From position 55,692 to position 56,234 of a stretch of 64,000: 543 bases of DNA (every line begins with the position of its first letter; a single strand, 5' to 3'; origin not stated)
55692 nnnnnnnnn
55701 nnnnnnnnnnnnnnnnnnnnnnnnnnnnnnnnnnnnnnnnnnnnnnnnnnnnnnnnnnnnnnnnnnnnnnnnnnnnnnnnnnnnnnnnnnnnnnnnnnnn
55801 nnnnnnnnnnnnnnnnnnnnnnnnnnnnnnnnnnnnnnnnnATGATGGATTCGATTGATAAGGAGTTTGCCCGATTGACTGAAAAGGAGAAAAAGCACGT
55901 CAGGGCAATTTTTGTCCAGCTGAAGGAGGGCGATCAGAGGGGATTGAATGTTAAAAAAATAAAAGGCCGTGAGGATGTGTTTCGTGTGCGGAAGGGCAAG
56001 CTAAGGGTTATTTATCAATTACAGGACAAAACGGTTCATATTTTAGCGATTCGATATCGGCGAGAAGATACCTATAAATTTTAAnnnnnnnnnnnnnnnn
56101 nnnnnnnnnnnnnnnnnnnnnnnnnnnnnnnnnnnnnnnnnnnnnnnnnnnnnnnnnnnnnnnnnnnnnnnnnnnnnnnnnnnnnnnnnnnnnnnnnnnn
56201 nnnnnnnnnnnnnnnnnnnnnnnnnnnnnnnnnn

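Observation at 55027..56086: RelE/ParE-Phd/YefM toxin-antitoxin cassette inserted between dnaK and dnaJ, with a duplicated dnaJ 5' end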

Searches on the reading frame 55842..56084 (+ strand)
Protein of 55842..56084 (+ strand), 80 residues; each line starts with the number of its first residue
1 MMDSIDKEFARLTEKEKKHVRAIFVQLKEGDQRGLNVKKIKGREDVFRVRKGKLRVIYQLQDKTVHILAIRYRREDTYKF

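Call 3: search_protein_families(library=pfam, proteins=[window:55842-56084:+], max_evalue=1)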
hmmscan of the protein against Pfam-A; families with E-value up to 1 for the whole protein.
window:55842-56084:+ (80 aa): 2 families
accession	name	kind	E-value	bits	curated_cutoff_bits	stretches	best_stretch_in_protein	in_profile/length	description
PF05016.21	ParE_toxin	-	1.4e-06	29.2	23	1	13-76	25-88/89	ParE toxin of type II toxin-antitoxin system, parDE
PF09669.15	Phage_pRha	-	0.083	13.9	29.9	1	8-77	5-75/91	Phage regulatory protein Rha (Phage_pRha)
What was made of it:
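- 55842..56084 (+): RelE-type toxin, 80 aa (79 aa if it starts at 55845). Its start overlaps the antitoxin stop codon. PF05016 scores 29.2, above the gathering score of 23 (call 3).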

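Call 14: find_encoding_contigs(protein=window:55842-56084:+, flank=6000, max_places=10)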
Protein window:55842-56084:+ (80 aa): no gene with exactly this product is on record in the collection.

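Call 31: find_homologous_proteins(query=window:55842-56084:+, max_evalue=0.001)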
Query window:55842-56084:+ (80 aa): 7 proteins with E <= 0.001 among 7 candidates.
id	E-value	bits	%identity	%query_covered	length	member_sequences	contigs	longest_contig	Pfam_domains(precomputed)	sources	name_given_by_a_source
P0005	1.6e-42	160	100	99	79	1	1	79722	PF05016.22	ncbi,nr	ncbi:MAG: type II toxin-antitoxin system RelE/ParE family toxin [Candidatus Niyogibacteria bacterium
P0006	1.5e-17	81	54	99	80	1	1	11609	PF05016.22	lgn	-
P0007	4.0e-17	79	52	99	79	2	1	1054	PF05016.22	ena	-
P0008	5.4e-17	79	53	99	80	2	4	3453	-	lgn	-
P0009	8.2e-17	78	54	99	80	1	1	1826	PF05016.22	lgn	-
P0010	3.2e-16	76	53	99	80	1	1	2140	PF05016.22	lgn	-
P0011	3.8e-13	67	50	96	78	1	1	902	PF05016.22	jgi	jgi:mRNA-degrading endonuclease RelE of RelBE toxin-antitoxin system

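Call 32: find_encoding_contigs(protein=P0006, flank=4000)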
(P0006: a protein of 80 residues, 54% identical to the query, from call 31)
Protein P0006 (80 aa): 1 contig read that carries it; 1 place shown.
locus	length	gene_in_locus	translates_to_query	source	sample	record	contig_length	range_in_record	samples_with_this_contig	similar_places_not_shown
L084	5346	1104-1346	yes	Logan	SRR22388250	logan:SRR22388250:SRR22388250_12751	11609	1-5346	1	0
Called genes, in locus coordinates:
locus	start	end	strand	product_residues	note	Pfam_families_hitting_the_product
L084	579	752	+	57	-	-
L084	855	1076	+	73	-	-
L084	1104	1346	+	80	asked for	PF05016:ParE_toxin (weak)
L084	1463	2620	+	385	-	PF01467:CTP_transf_like, PF01121:CoaE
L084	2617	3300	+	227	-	-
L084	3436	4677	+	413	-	PF12838:Fer4_7 (faint), PF08331:QueG_DUF1730, PF13187:Fer4_9 (faint), PF00037:Fer4 (faint), PF13484:Fer4_16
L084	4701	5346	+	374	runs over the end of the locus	-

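Call 33: find_encoding_contigs(protein=P0008, flank=3000)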
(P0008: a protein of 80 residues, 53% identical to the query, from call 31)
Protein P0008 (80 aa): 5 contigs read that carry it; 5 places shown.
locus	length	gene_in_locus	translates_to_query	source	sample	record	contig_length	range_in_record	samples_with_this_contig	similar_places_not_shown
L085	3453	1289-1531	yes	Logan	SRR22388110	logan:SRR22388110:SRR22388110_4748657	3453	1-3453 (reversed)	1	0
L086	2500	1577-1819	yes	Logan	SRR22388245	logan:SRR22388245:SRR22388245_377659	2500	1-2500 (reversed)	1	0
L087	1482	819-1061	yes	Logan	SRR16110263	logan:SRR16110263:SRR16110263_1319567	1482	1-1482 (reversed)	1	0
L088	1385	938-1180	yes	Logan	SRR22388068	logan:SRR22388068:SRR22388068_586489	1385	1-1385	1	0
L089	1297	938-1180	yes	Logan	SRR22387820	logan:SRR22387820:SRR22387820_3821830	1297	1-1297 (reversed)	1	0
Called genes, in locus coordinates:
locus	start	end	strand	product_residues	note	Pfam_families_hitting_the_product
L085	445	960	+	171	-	-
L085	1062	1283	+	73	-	-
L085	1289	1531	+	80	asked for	-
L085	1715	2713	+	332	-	PF18895:T4SS_pilin (weak)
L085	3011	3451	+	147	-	?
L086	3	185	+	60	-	?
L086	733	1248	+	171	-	-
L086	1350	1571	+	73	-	-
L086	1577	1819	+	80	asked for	-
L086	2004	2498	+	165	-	?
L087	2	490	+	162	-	?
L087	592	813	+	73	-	-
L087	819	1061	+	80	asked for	-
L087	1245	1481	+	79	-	?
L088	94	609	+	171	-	-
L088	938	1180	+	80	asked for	-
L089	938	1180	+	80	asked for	-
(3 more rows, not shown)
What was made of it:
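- On Type II toxin-antitoxin module: The same 73-aa plus 80-aa pairing occurs in 6 homologous loci (calls 32, 33).
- Closest known: Mobile chromosomal TA cassettes, for example those in Vibrio superintegrons. Same: This is a solitary promoter-plus-two-gene unit, found in unrelated genomic contexts in different genomes (calls 32, 33).
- The window toxin is closer (~54%) to toxins in unrelated contexts (calls 31-33).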

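Call 34: search_solved_structures(query=window:55842-56084:+, max_evalue=1, show_alignments=3)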
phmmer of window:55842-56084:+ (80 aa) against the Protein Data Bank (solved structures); distinct sequences matched with E-value up to 1: 9.
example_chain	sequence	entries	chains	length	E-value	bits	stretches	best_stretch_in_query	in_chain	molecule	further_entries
3bpq_B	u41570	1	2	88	0.19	15.4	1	32-74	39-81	Toxin RelE3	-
1wmi_A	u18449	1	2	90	0.23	15.1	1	35-73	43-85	hypothetical protein PHS013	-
4v7k_Ay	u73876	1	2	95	0.38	14.4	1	7-73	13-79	Toxin relE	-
4q2p_A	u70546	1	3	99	0.39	14.4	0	33-64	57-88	Na(+)/H(+) exchange regulatory cofactor NHE-RF3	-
2eei_A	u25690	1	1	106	0.5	14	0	33-65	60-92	PDZ domain-containing protein 1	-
9rxo_A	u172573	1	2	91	0.53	13.9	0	26-48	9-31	Na(+)/H(+) exchange regulatory cofactor NHE-RF3,Solute carrier family 22 member 12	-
4fxe_D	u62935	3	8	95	0.55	13.9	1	7-72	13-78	mRNA interferase RelE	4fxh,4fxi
2kc8_A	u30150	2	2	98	0.68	13.6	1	7-72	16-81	Toxin relE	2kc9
9v1i_ln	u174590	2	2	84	0.76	13.5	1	9-64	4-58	60S ribosomal protein L38, putative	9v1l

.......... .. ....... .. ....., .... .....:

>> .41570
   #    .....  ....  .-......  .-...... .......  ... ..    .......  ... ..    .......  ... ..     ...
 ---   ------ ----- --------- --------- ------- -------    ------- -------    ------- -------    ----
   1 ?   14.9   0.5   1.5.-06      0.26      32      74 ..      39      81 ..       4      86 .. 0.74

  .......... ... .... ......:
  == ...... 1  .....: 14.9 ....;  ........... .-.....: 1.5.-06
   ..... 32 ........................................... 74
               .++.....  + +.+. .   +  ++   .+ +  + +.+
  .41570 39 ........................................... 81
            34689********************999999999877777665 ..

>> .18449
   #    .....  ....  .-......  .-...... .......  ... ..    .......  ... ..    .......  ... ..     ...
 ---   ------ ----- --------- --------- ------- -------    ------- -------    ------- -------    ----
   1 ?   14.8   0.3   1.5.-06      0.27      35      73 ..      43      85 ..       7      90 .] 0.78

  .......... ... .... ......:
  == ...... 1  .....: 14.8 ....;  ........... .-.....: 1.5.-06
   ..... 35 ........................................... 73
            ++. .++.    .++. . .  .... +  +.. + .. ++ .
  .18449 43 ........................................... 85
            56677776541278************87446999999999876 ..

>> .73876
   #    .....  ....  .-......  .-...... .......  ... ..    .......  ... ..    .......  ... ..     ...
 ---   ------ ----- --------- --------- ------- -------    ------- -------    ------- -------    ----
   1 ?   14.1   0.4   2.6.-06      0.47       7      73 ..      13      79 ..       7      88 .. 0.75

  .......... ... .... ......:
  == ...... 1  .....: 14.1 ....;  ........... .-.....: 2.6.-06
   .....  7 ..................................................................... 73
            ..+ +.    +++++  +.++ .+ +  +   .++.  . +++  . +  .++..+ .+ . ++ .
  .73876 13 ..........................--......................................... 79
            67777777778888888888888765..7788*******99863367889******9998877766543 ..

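Call 36: search_protein_families(library=ncbifam, proteins=[window:55842-56084:+], max_evalue=1)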
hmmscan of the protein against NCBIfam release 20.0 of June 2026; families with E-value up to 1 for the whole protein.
window:55842-56084:+ (80 aa): 0 families

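Call 37: search_protein_families(library=padloc, proteins=[window:55842-56084:+], max_evalue=1)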
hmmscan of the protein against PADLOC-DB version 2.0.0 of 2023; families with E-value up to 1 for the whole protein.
window:55842-56084:+ (80 aa): 0 families

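Call 52: search_solved_structures(query=A3, max_evalue=1, show_alignments=3)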
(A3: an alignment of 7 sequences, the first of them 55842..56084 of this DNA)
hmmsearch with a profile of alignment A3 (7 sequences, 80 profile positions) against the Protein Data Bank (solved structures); distinct sequences matched with E-value up to 1: 7.
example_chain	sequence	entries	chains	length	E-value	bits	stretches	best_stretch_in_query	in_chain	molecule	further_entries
3bpq_B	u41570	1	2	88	2e-05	27.6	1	6-74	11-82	Toxin RelE3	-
1wmi_A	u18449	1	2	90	0.00018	24.5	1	31-73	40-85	hypothetical protein PHS013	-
3g5o_B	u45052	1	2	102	0.057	16.5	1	45-75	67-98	Uncharacterized protein Rv2866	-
24yw_T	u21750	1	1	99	0.081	16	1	12-52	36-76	Large ribosomal subunit protein uL23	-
9g12_A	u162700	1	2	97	0.092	15.8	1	43-75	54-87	Toxin RelE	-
9v1i_ln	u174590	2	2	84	0.15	15.1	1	9-58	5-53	60S ribosomal protein L38, putative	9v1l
3kbg_A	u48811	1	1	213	0.76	12.9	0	6-58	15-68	30S ribosomal protein S4e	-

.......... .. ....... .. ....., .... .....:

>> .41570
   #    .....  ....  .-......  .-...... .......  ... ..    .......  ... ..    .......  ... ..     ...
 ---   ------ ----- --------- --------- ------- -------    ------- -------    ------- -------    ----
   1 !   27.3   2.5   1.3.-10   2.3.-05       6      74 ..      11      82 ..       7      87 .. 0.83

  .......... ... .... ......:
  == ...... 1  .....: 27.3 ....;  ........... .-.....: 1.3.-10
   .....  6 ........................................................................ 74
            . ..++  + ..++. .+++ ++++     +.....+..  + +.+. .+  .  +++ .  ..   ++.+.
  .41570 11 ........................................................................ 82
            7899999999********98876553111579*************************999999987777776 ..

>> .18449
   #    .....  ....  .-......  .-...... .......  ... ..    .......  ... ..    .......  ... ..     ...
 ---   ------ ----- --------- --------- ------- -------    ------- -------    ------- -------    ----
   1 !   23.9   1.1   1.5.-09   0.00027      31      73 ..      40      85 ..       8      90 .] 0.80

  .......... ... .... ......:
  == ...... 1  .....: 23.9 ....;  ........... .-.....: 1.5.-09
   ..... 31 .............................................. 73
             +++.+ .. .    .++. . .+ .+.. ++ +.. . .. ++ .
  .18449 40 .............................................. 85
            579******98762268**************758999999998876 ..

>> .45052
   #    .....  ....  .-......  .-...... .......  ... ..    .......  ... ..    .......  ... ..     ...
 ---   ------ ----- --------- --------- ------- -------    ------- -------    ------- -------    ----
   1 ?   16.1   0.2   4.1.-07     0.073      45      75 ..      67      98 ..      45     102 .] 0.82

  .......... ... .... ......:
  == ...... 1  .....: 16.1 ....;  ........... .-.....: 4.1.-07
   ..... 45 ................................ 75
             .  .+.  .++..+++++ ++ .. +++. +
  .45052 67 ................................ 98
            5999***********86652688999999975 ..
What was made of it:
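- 55842..56084 (+): Family profile against PDB: M. jannaschii RelE3 at 2e-5 and P. horikoshii aRelE at 1.8e-4 (call 52).
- On RelE subfamily (ribosome-dependent mRNA endonuclease): The family profile hits RelE3 at 2e-5 (call 52). R48, R55 and R73 align with aRelE R58, R65 and R85 (calls 34, 52).
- On ParE subfamily (gyrase poison): No ParE appears in the sequence or profile hits to PDB (calls 34, 52).
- Closest known: Archaeal and bacterial RelBE-type toxins. Same: Profile match at 2e-5 and 1.8e-4 (call 52).
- They align with aRelE R58, R65 and R85 (alignments in calls 34 and 52).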

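Call 69: search_protein_families(library=phrogs, proteins=[window:55842-56084:+], max_evalue=0.1)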
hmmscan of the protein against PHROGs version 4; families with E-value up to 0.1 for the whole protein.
window:55842-56084:+ (80 aa): 5 families
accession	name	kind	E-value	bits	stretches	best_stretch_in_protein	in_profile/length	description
phrog_1213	-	moron, auxiliary metabolic gene and host takeover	3.6e-09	38.1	1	7-78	13-87/88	RelE-like toxin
phrog_2455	-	unknown function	0.0047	18.2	1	18-79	36-97/99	-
phrog_36882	-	unknown function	0.027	15.2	0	16-39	57-80/168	-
phrog_16147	-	unknown function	0.068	14.6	0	25-63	41-79/84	-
phrog_21536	-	unknown function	0.093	13.9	0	1-51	20-69/74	-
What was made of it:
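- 55842..56084 (+): PHROG RelE-like toxin E = 3.6e-9 (call 69).
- On RelE/ParE toxin superfamily (PF05016): The PHROG RelE-like toxin family matches at 3.6e-9 (call 69).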

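Call 92: search_dna_similar(query=window:55842-56084:+, collection=plasmids, mode=protein, max_evalue=0.001, max_rows=8)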
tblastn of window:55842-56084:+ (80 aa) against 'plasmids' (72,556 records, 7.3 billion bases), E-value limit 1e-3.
Records with a match: 3; places in all: 3; records where one place covers at least 80% of the query: 2.
Best place of each record, by identity: <60% 3.
By first word of the organism name: Acaryochloris 2; Pseudanabaena 1.
By predicted mobility (MOB-suite, as given by PLSDB): conjugative 2; non-mobilizable 1.
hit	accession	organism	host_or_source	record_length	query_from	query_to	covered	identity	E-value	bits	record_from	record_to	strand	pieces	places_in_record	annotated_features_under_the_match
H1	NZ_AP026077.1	Acaryochloris marina MBIC10699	cell culture,Ascidian, Diplosoma similis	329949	1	79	99%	36.3%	3e-7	52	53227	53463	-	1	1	type II toxin-antitoxin system RelE/ParE family toxin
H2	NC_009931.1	Acaryochloris marina MBIC11017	-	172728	1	79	99%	35.0%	2e-6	50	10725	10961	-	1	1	type II toxin-antitoxin system RelE/ParE family toxin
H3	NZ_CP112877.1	Pseudanabaena galeata CCNP1313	-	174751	29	79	64%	41.2%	9e-4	43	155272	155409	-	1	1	3'-5' exonuclease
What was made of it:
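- Tried and rejected: The toxin against plasmids gave only 3 distant cyanobacterial RelE/ParE hits (call 92).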

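Call 98: predict_structure(alignment_id=A3)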
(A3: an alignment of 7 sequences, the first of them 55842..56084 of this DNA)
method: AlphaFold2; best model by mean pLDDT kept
length: 80 residues; sequences in the alignment: 7
mean_pLDDT: 82.3   pTM: 0.68
mean pLDDT of the five models: 82.3, 81.5, 81.4, 80.5, 73.8
residues with pLDDT >= 90: 12; 70-90: 57; 50-70: 8; < 50: 3
segments of 3 or more residues with pLDDT < 50: none
pLDDT, mean of each block of 10 residues (from residue 1): 71 87 88 87 90 88 86 62
secondary structure, 60 per line:
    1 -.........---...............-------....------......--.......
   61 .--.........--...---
elements in order: H2-10 H14-28 E36-39 E46-51 E54-61 E64-72

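Call 100: fold_search(model_id=the predicted structure, library=pdb)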
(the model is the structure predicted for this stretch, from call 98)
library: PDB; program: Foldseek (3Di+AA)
matches with E <= 10: 499; with E <= 0.001: 0
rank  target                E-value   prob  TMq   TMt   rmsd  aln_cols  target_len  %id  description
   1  3bpq_B                2.9e-03  1.00  0.72  0.69   2.1        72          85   17  Crystal Structure of RelB-RelE antitoxin-toxin complex from Methanococcus jannaschii (released 2008-12-23)
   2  3bpq_D                3.5e-03  1.00  0.73  0.68   2.2        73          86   16  Crystal Structure of RelB-RelE antitoxin-toxin complex from Methanococcus jannaschii (released 2008-12-23)
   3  2khe_MODEL_1_A        4.0e-02  1.00  0.62  0.57   4.2        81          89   20  Solution Structure of the Bacterial Toxin Rele from Thermus Thermophilus HB8 (released 2010-03-31)
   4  4lsy_A                4.8e-02  1.00  0.68  0.63   2.6        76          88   12  Crystal structure of copper-bound L66S mutant toxin from Helicobacter pylori (released 2014-02-05)
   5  9g12_B                8.9e-02  0.99  0.63  0.61   3.1        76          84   28  Mycobacterium tuberculosis RelBE1 toxin-antitoxin system; rv1247c (relB1 antitoxin), rv1246c (relE1 toxin) (released 2025-12-17)
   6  7awk                  1.1e-01  1.00  0.74  0.51   3.1        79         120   19  Crystal structure of the HigB1 toxin mutant K95A from Mycobacterium tuberculosis (Rv1955) (released 2021-11-24)
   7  6af4_C                1.2e-01  0.87  0.49  0.36   5.7        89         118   13  Toxin-Antitoxin module from Streptococcus pneumoniae (released 2019-08-14)
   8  3g5o_B                1.3e-01  0.99  0.63  0.62   2.9        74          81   24  The crystal structure of the toxin-antitoxin complex RelBE2 (Rv2865-2866) from Mycobacterium tuberculosis (released 2009-04-14)
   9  6af4_A                1.4e-01  0.89  0.50  0.37   5.1        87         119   11  Toxin-Antitoxin module from Streptococcus pneumoniae (released 2019-08-14)
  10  3g5o_C                1.5e-01  0.94  0.53  0.49   4.0        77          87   26  The crystal structure of the toxin-antitoxin complex RelBE2 (Rv2865-2866) from Mycobacterium tuberculosis (released 2009-04-14)
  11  4ltt                  1.9e-01  0.97  0.63  0.57   4.1        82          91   13  Crystal structure of native apo toxin from Helicobacter pylori (released 2014-02-05)
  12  6af3_A                3.0e-01  0.77  0.49  0.38   5.0        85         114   14  Toxin-Antitoxin module from Streptococcus pneumoniae (released 2019-08-14)
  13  9g12_A                3.2e-01  0.97  0.63  0.60   2.8        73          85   23  Mycobacterium tuberculosis RelBE1 toxin-antitoxin system; rv1247c (relB1 antitoxin), rv1246c (relE1 toxin) (released 2025-12-17)
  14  4q2u_B                4.6e-01  0.94  0.54  0.49   3.6        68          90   15  Crystal structure of the E. coli DinJ-YafQ toxin-antitoxin complex (released 2014-06-11)
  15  1z8m_MODEL_1_A        4.6e-01  0.54  0.46  0.43   4.6        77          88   13  Solution structure of the conserved hypothtical protein HP0894 from Helicobacter pylori (released 2005-11-01)
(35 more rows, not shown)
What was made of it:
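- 55842..56084 (+): AF2 model (pLDDT 82) has RelE3 as its best fold match, TM 0.72, probability 1.00 (calls 98, 100).
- On RelE subfamily (ribosome-dependent mRNA endonuclease): ParE first appears at rank 20 (call 100).
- On ParE subfamily (gyrase poison): ParE structures rank below all the RelE-type hits (call 100).
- Closest known: Archaeal and bacterial RelBE-type toxins. Same: Same small alpha/beta RelE fold (TM 0.72 to 3bpq; call 100).
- Closest known: YefM-YoeB and Phd-type antitoxins paired with RelE-superfamily toxins. Different: The toxin is nearer to RelE proper than to YoeB in the fold and profile searches (calls 52, 100).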
